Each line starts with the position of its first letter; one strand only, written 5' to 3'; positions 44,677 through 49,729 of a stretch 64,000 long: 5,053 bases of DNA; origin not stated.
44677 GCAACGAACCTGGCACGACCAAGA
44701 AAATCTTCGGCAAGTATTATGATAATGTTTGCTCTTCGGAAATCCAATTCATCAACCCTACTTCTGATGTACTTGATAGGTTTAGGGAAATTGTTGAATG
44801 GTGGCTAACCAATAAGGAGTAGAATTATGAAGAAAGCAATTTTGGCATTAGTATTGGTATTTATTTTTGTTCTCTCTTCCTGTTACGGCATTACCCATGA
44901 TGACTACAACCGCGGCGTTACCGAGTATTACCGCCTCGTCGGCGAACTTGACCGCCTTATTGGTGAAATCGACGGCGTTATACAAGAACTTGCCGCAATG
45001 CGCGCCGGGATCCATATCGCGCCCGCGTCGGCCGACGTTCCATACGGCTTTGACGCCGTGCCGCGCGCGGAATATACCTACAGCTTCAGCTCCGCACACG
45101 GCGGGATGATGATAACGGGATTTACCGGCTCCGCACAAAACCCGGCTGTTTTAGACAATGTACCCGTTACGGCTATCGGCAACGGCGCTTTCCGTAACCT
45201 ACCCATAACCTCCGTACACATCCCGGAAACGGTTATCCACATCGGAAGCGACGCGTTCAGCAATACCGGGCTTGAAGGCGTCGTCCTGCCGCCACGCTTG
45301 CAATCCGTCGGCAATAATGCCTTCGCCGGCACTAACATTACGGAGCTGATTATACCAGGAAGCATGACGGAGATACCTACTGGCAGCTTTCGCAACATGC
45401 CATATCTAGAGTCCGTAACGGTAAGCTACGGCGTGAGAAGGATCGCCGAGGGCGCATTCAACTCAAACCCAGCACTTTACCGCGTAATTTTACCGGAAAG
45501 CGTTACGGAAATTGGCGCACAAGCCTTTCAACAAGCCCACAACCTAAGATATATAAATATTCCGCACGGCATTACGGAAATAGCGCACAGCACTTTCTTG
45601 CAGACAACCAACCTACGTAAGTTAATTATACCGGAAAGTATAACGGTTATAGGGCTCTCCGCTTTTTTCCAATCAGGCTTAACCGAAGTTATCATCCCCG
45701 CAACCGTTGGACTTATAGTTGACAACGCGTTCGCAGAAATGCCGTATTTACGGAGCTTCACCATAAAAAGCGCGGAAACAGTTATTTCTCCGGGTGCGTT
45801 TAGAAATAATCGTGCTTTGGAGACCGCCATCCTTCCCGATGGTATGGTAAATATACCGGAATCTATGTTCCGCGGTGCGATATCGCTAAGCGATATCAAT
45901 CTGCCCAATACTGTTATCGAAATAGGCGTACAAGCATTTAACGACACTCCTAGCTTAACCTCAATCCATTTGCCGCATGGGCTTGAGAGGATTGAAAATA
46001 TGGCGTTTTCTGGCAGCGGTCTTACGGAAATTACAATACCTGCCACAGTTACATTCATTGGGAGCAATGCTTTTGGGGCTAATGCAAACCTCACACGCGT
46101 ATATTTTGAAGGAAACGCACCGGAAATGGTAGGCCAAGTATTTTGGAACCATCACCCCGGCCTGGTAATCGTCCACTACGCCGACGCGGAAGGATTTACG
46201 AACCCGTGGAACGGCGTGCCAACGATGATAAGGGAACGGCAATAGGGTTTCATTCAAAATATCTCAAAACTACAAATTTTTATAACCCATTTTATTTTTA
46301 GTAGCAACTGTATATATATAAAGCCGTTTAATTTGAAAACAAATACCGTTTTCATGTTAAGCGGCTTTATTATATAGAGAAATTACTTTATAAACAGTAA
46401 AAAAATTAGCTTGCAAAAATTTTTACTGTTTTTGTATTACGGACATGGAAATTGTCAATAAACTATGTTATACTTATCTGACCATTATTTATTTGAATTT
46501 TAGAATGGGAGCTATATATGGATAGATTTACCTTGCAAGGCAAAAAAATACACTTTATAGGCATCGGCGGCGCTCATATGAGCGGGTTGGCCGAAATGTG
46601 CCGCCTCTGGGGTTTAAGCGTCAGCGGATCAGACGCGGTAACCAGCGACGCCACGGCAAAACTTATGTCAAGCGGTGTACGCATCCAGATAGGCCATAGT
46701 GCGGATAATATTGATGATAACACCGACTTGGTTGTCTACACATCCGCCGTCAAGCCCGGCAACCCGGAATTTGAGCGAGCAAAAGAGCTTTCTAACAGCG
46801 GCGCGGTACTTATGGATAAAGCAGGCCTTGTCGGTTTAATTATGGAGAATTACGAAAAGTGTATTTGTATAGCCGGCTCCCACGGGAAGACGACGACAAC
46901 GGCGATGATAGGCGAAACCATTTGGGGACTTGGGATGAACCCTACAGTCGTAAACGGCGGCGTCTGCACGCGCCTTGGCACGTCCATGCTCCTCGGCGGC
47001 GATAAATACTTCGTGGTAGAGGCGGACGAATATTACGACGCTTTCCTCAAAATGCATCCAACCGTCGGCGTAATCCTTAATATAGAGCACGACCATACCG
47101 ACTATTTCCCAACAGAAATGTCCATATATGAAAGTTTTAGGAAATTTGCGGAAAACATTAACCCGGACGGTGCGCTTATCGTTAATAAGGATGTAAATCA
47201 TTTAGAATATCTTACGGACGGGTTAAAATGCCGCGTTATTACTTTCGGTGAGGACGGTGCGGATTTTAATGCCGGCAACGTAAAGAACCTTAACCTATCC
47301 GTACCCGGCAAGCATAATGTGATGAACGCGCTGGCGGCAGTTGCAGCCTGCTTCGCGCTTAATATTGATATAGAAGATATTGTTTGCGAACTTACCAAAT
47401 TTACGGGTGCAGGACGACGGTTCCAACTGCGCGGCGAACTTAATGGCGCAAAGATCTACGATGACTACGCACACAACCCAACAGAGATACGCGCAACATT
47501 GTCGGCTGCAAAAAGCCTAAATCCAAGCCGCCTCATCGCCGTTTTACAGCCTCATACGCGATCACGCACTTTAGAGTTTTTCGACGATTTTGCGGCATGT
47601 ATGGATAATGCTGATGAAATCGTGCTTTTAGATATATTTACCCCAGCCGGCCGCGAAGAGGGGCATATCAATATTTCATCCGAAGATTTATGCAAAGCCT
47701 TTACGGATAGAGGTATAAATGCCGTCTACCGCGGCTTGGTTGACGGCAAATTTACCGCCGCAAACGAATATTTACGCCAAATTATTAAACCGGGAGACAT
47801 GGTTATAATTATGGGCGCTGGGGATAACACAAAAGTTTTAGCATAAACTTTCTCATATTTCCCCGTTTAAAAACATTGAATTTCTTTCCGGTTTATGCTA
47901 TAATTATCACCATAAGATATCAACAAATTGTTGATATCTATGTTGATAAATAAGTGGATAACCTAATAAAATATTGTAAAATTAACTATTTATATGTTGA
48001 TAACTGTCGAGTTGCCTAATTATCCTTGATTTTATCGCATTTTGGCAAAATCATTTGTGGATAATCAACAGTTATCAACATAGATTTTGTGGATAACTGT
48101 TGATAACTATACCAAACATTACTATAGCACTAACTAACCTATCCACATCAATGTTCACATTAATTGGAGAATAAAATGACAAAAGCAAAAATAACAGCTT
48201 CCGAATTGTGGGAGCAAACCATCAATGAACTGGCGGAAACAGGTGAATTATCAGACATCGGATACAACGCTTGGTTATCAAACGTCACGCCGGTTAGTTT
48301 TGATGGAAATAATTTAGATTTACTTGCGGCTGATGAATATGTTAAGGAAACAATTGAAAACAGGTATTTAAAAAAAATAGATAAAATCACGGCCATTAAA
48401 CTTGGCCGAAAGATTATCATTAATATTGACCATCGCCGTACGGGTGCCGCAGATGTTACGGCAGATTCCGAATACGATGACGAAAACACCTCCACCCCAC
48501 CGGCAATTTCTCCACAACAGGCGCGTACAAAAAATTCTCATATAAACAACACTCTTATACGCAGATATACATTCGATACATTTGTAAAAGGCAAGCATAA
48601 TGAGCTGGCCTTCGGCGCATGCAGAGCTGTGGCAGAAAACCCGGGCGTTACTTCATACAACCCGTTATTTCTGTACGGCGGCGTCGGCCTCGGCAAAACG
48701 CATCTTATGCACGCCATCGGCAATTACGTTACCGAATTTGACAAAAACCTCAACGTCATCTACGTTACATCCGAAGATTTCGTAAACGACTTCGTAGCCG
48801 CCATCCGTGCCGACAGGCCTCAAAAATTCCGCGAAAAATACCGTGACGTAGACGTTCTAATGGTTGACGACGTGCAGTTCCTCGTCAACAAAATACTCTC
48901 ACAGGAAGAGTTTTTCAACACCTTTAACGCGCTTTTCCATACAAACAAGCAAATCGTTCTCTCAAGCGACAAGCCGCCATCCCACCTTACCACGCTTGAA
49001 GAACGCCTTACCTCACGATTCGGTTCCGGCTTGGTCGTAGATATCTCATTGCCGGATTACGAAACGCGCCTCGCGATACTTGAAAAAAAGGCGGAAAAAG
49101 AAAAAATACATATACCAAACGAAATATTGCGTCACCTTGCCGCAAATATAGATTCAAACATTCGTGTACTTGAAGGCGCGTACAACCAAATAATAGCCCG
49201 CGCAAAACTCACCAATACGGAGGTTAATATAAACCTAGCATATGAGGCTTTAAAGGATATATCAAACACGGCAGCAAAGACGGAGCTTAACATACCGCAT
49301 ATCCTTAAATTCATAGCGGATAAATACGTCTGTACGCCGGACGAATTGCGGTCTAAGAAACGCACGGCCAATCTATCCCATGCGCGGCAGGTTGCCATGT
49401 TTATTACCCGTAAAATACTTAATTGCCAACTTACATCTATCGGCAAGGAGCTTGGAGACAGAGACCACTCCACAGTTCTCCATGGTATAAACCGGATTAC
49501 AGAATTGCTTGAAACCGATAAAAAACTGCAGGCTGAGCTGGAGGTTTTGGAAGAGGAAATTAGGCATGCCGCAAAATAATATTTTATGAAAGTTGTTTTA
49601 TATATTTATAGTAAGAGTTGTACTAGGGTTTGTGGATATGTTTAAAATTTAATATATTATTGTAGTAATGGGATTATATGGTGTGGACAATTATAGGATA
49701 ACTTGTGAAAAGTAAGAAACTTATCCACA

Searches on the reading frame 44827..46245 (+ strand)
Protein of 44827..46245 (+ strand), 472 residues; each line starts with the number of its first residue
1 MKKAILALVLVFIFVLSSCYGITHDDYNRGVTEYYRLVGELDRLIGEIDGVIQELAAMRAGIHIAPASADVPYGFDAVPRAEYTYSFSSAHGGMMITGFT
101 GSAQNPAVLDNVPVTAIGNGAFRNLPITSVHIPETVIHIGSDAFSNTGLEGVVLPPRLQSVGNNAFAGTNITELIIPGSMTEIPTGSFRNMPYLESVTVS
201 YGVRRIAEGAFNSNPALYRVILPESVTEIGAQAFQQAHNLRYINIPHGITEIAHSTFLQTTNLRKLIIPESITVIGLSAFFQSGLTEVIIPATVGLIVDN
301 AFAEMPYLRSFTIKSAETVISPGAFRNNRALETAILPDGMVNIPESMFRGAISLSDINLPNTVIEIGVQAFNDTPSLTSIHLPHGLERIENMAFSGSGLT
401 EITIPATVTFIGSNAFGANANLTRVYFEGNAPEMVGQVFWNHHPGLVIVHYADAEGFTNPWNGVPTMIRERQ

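Call 8: search_protein_families(library=ncbifam, proteins=[window:44827-46245:+])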
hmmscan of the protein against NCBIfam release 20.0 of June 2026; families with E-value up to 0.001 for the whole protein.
window:44827-46245:+ (472 aa): 2 families
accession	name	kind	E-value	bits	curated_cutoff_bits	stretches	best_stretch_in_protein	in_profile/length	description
NF047961.1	adhesin_HupY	equivalog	5.7e-34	117.4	1250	4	206-350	177-320/978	leucine-rich repeat adhesin HupY/LrrG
NF045861.1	glide_Gli349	exception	1.8e-24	84.6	1750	4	169-236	2677-2743/3169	gliding machinery surface structure protein Gli349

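Call 56: find_homologous_proteins(query=window:44827-46245:+, max_evalue=1e-10)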
Query window:44827-46245:+ (472 aa): 2755 proteins with E <= 1e-10 among 8000 candidates; the best 120 are listed.
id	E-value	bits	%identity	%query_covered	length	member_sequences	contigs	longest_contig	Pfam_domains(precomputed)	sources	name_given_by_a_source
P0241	2.8e-77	279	29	73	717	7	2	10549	PF13306.13,PF00404.25,PF13855.13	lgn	-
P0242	5.5e-77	278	33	76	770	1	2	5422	PF09479.17,PF13306.13,PF05725.19,PF13855.13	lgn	-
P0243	3.3e-74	269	32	73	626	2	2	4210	PF13306.13,PF12799.14,PF13855.13,PF07833.17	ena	-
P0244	3.7e-74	268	32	61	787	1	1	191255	PF13306.13,PF16738.11,PF12799.14,PF13855.13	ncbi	-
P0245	1.2e-73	267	31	83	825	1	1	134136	PF13306.13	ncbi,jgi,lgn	ncbi:MAG TPA: leucine-rich repeat domain-containing protein [Verrucomicrobiae bacterium]|jgi:hypothe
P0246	3.3e-71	259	29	67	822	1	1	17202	PF13306.13,PF05725.19,PF13855.13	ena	-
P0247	3.7e-69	252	31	71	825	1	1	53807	PF13306.13,PF12799.14,PF13855.13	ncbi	-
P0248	4.9e-69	252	34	64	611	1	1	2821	PF13306.13,PF10660.15,PF05725.19,PF13855.13,PF23952.2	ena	-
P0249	1.4e-66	243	35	63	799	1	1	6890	PF13306.13,PF12799.14,PF13855.13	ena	-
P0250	4.2e-66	242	32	69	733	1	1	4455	PF13306.13,PF05725.19,PF13855.13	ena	-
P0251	1.0e-65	241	32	80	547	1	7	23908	PF13306.13,PF13855.13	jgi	jgi:hypothetical protein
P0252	1.1e-65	240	26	71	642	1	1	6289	PF13306.13,PF12799.14,PF13855.13,PF23952.2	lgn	-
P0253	1.5e-65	240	30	67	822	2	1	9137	PF13306.13,PF13855.13,PF23952.2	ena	-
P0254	6.6e-64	235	31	63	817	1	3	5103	PF13306.13,PF13855.13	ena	-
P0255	1.7e-63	233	30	67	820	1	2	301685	PF13306.13,PF13855.13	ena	-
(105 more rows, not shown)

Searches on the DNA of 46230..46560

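Call 35: search_rna_families(source=window, start=46230, end=46560, threshold=evalue, max_evalue=10)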
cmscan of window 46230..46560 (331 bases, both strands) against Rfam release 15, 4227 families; matches with E-value up to 10: 10.
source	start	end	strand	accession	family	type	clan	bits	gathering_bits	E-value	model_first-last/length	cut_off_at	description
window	46315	46382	-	RF02386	sau-19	Gene; sRNA;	-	41.1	80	1.1e-06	1-75/75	no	Staphylococcus sRNA sau-19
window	46322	46424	-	RF02822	Srn266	Gene; sRNA;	-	23.7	63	0.098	1-112/112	no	Streptococcus RNA 266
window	46399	46473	-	RF02747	FtrA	Gene; sRNA;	-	20.5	134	1.1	1-111/111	no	Francisella sRNA A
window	46300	46387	-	RF04135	MIR5062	Gene; miRNA;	-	19.8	140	0.16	1-158/158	no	MIR5062 microRNA precursor family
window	46309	46381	+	RF04174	MIR4208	Gene; miRNA;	-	18.2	140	2.5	1-191/191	no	MIR4208 microRNA precursor family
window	46236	46361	-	RF00125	IS128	Gene; sRNA;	-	17.9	80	0.17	1-209/209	no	IS128 RNA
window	46388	46435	-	RF03621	MIR4245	Gene; miRNA;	-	14.8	74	7.2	1-128/128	no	MIR4245 microRNA precursor family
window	46302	46386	-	RF03709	MIR1878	Gene; miRNA;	-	14.6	70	7.2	1-100/100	no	MIR1878 microRNA precursor family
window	46316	46370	-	RF04127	MIR8007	Gene; miRNA;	-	14.2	195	2.4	1-226/226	no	MIR8007 microRNA precursor family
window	46530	46560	-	RF03765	mir-2059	Gene; miRNA;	-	13.4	90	9.9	38-68/68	5'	mir-2059 microRNA precursor family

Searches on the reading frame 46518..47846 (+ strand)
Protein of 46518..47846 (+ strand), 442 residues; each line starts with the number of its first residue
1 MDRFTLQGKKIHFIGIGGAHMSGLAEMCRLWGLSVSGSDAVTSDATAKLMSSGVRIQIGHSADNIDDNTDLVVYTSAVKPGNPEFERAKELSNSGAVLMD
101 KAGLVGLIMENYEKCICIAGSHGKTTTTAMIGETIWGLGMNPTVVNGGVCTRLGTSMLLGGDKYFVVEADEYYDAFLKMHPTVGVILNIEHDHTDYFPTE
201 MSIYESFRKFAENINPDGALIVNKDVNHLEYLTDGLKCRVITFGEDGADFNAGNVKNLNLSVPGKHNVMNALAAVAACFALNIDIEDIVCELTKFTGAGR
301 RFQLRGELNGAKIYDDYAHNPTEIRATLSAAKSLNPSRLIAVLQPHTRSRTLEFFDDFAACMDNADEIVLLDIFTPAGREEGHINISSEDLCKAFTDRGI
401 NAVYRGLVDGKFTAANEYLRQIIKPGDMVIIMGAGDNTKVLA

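Call 8: search_protein_families(library=ncbifam, proteins=[window:46518-47846:+])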
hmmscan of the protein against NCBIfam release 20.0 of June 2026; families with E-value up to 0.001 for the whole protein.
window:46518-47846:+ (442 aa): 28 families (the best 25 are shown)
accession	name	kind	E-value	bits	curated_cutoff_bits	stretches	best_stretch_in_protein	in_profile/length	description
TIGR01082.1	murC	equivalog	3.6e-115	385.6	335.1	1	10-440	1-444/449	UDP-N-acetylmuramate--L-alanine ligase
NF011171.0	PRK14573.1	equivalog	1.9e-61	208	1015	1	10-438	6-438/809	bifunctional UDP-N-acetylmuramate--L-alanine ligase/D-alanine--D-alanine ligase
TIGR01081.1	mpl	equivalog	5.6e-55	187.1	388.7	1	10-372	1-386/448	UDP-N-acetylmuramate:L-alanyl-gamma-D-glutamyl-meso-diaminopimelate ligase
NF053645.1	pMurC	equivalog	2.4e-26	92.5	560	2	255-343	308-396/492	pseudomurein biosynthesis peptide ligase pMurC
TIGR01087.1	murD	equivalog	2.2e-23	83.1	211.95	1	11-337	2-341/441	UDP-N-acetylmuramoyl-L-alanine--D-glutamate ligase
TIGR01143.1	murF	subfamily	2.7e-21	76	288.6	1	112-343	73-331/418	UDP-N-acetylmuramoyl-tripeptide--D-alanyl-D-alanine ligase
NF001126.0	PRK00139.1-4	equivalog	1.5e-19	69.9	373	1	182-343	195-374/486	UDP-N-acetylmuramoyl-L-alanyl-D-glutamate--2,6-diaminopimelate ligase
NF053648.1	pMurE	equivalog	8.4e-19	67.6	600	1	179-342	188-359/464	pseudomurein biosynthesis peptide ligase pMurE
NF001124.0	PRK00139.1-2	equivalog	1.1e-17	64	476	1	182-343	200-383/500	UDP-N-acetylmuramoyl-L-alanyl-D-glutamate--2,6-diaminopimelate ligase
NF010623.0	PRK14016.1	subfamily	2.2e-17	62.5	877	1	255-432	672-849/871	cyanophycin synthetase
TIGR02068.2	cya_phycin_syn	equivalog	3.6e-17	61.6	850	1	254-432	669-847/862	cyanophycin synthetase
NF008896.0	PRK11929.1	equivalog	5e-17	61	1023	1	256-342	779-866/965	bifunctional UDP-N-acetylmuramoyl-L-alanyl-D-glutamate--2,6-diaminopimelate ligase MurE/UDP-N-acetylmuramoyl-tripeptide--D-alanyl-D-alanine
NF053646.1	pMurD1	equivalog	4.3e-16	58.6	610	2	179-344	183-358/465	pseudomurein biosynthesis peptide ligase pMurD1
TIGR01085.1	murE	subfamily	2.4e-15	56.4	257.3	1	253-438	273-450/472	UDP-N-acetylmuramyl-tripeptide synthetase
NF010628.0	PRK14022.1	equivalog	4.9e-12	45.3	536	1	182-436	202-457/483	UDP-N-acetylmuramoyl-L-alanyl-D-glutamate--L-lysine ligase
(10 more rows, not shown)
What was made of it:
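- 46518..47846 (+): murC, the gene downstream of copy 2. TIGR01082, 385.6 bits (call 8).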

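Call 9: find_encoding_contigs(protein=window:46518-47846:+, flank=10000, max_places=6)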
Protein window:46518-47846:+ (442 aa): 2 contigs read that carry it; 2 places shown.
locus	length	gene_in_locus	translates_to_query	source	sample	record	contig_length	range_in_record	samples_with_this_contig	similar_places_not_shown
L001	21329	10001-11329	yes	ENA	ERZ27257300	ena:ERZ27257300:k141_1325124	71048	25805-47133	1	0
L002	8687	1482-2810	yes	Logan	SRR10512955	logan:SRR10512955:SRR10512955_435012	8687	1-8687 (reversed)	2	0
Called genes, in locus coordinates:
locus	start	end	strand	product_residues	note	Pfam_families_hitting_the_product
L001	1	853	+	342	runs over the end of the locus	PF00710:Asparaginase, PF17763:Asparaginase_C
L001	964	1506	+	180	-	PF02915:Rubrerythrin, PF21349:RUBY_RBDX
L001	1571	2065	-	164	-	-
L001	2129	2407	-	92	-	PF10704:DUF2508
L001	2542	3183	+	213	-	-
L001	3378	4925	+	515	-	PF25390:WD40_RLD, PF00415:RCC1, PF13540:RCC1_2, PF00415:RCC1, PF13540:RCC1_2, PF00415:RCC1, PF00415:RCC1, PF25390:WD40_RLD, +8 more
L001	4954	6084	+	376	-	PF03977:OAD_beta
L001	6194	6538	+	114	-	PF28011:GrdX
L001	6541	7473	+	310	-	PF00890:FAD_binding_2 (weak), PF01266:DAO (faint), PF03486:HI0933_like (faint), PF07992:Pyr_redox_2, PF13450:NAD_binding_8 (faint), PF13738:Pyr_redox_3, PF00070:Pyr_redox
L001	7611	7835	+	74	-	PF13783:DUF4177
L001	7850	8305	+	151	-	-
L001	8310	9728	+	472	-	-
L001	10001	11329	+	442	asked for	PF01225:Mur_ligase, PF08245:Mur_ligase_M, PF02875:Mur_ligase_C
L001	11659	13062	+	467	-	PF11638:DnaA_N (weak), PF00308:Bac_DnaA, PF01695:IstB_IS21 (weak), PF08299:Bac_DnaA_C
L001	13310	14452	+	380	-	PF00712:DNA_pol3_beta, PF02767:DNA_pol3_beta_2, PF02768:DNA_pol3_beta_3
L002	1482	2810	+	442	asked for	PF01225:Mur_ligase, PF08245:Mur_ligase_M, PF02875:Mur_ligase_C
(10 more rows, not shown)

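Call 20: find_homologous_proteins(query=window:46518-47846:+, max_evalue=1e-60)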
Query window:46518-47846:+ (442 aa): 6983 proteins with E <= 1e-60 among 8000 candidates; the best 120 are listed.
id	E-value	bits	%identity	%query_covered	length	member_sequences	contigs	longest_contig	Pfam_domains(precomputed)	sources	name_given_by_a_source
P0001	4.6e-298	1006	100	100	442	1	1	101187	PF02875.27,PF08245.19,PF01225.31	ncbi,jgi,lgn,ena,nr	ncbi:MAG: UDP-N-acetylmuramate--L-alanine ligase [Defluviitaleaceae bacterium]|nr:UDP-N-acetylmurama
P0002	6.2e-156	538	56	100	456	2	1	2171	PF02875.27,PF08245.19,PF01225.31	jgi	-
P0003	3.5e-154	532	59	97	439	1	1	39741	PF02875.27,PF08245.19,PF01225.31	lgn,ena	-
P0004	5.8e-148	512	55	98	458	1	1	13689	PF02875.27,PF08245.19,PF01225.31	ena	-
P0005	4.6e-129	449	50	100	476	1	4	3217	PF02875.27,PF08245.19,PF01225.31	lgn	-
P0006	1.6e-127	444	44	73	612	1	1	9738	PF02875.27,PF08245.19,PF01225.31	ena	-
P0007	1.5e-117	411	47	100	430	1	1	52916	PF02875.27,PF08245.19,PF01225.31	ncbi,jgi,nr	ncbi:MAG: UDP-N-acetylmuramate--L-alanine ligase [Clostridiales bacterium]|jgi:UDP-N-acetylmuramate-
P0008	1.5e-115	405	44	98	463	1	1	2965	PF02875.27,PF08245.19,PF01225.31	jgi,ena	-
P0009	1.6e-114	401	46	97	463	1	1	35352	PF02875.27,PF08245.19,PF01225.31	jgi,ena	-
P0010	1.7e-114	401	47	97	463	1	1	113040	PF02875.27,PF08245.19,PF01225.31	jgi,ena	-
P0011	2.2e-112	394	47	97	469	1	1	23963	PF02875.27,PF08245.19,PF01225.31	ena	-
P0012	9.0e-112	392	45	97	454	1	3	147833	PF02875.27,PF08245.19,PF01225.31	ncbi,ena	-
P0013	5.8e-111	390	45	98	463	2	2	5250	PF02875.27,PF08245.19,PF01225.31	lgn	-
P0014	2.2e-110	388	44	98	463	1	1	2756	PF02875.27,PF08245.19,PF01225.31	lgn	-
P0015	7.8e-109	383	45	98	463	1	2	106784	PF02875.27,PF08245.19,PF01225.31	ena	-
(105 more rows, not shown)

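Call 23: find_encoding_contigs(protein=P0003, flank=6000, max_places=3)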
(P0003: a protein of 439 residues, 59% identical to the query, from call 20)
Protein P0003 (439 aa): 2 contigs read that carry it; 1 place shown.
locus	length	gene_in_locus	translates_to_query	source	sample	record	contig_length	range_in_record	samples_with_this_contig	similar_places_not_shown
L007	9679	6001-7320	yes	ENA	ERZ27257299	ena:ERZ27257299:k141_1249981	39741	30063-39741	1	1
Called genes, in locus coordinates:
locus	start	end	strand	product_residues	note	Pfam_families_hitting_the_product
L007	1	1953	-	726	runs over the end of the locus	PF04851:ResIII (weak), PF00270:DEAD, PF00271:Helicase_C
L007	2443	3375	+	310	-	PF00005:ABC_tran, PF13304:AAA_21, PF13732:DrrA1-3_C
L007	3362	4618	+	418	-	PF12698:ABC2_membrane_3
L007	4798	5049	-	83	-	PF04070:DUF378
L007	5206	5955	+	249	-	PF00160:Pro_isomerase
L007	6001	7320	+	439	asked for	PF01225:Mur_ligase, PF08245:Mur_ligase_M, PF02875:Mur_ligase_C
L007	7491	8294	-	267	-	PF02811:PHP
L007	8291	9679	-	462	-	?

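Call 24: find_encoding_contigs(protein=P0004, flank=6000, max_places=3)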
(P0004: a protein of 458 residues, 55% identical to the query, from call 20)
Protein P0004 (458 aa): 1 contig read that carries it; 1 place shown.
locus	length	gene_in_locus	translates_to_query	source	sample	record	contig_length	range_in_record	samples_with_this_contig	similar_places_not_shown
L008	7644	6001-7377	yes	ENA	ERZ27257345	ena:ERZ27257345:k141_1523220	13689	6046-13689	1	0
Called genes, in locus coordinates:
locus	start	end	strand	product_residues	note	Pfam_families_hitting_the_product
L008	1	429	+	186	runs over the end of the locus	-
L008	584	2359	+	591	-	PF00664:ABC_membrane, PF00005:ABC_tran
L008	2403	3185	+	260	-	PF00583:Acetyltransf_1, PF13527:Acetyltransf_9 (faint), PF13673:Acetyltransf_10, PF13508:Acetyltransf_7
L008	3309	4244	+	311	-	PF00005:ABC_tran, PF13304:AAA_21 (weak), PF13732:DrrA1-3_C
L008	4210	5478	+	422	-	PF12698:ABC2_membrane_3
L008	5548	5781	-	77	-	PF04070:DUF378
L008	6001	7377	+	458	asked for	PF01225:Mur_ligase, PF08245:Mur_ligase_M, PF02875:Mur_ligase_C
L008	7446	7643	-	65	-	?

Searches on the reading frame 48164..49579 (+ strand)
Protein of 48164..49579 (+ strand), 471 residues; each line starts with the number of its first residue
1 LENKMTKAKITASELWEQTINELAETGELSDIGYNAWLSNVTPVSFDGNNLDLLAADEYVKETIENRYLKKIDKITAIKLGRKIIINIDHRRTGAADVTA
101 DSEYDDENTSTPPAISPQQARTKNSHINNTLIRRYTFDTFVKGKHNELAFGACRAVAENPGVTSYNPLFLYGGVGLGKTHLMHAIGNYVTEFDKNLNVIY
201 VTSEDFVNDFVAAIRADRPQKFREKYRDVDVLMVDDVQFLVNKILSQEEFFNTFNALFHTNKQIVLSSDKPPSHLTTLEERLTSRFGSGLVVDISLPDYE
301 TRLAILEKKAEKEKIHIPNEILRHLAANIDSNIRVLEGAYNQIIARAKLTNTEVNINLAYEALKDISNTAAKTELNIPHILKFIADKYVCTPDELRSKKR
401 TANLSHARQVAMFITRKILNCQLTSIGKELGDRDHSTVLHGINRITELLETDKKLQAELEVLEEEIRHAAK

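Call 8: search_protein_families(library=ncbifam, proteins=[window:48164-49579:+])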
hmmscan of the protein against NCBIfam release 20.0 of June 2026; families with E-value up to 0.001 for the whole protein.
window:48164-49579:+ (471 aa): 15 families
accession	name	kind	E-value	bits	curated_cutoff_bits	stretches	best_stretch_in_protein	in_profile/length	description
TIGR00362.1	DnaA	equivalog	4.9e-151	503.7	343.9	1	16-466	1-437/437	chromosomal replication initiator protein DnaA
NF001154.0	PRK00149.3-3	equivalog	2.7e-97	326.7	410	1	19-468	13-460/462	chromosomal replication initiator protein DnaA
NF009087.0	PRK12422.1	equivalog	8.4e-68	229.6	657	1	33-458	19-435/455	chromosomal replication initiator protein DnaA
TIGR03420.1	DnaA_homol_Hda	equivalog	4.1e-26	91.9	194.8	1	134-343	11-205/226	DnaA regulatory inactivator Hda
NF005304.0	PRK06835.1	equivalog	1.7e-16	60.3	215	1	163-286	182-305/330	ATP-binding protein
NF038214.1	IS21_help_AAA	equivalog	9.9e-14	51.6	200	1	130-273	55-195/232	IS21-like element helper ATPase IstB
NF005982.0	PRK08084.1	equivalog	4.3e-12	46.1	268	1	136-349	20-218/235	DnaA inactivator Hda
NF005992.0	PRK08116.1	subfamily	4.2e-10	39.2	189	1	122-311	69-261/269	hypothetical protein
NF006505.0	PRK08939.1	equivalog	3.7e-09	36.3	228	1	162-237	153-226/306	primosomal protein DnaI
NF005378.0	PRK06921.1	subfamily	1.2e-07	31.1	207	1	165-286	117-240/266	hypothetical protein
NF040713.1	ZapE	equivalog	5e-06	26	140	1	165-276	52-163/344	cell division protein ZapE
NF005149.0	PRK06620.1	equivalog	6.8e-06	25.5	316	1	133-367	12-218/221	hypothetical protein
NF005098.0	PRK06526.1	subfamily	1.9e-05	24.2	296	1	162-271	106-212/266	transposase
NF006616.1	PRK09183.1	subfamily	4e-05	23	300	1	168-267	103-200/253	IS21-like element helper ATPase IstB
NF009043.0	PRK12377.1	subfamily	5.3e-05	22.9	389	1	131-238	67-173/248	ATP-binding protein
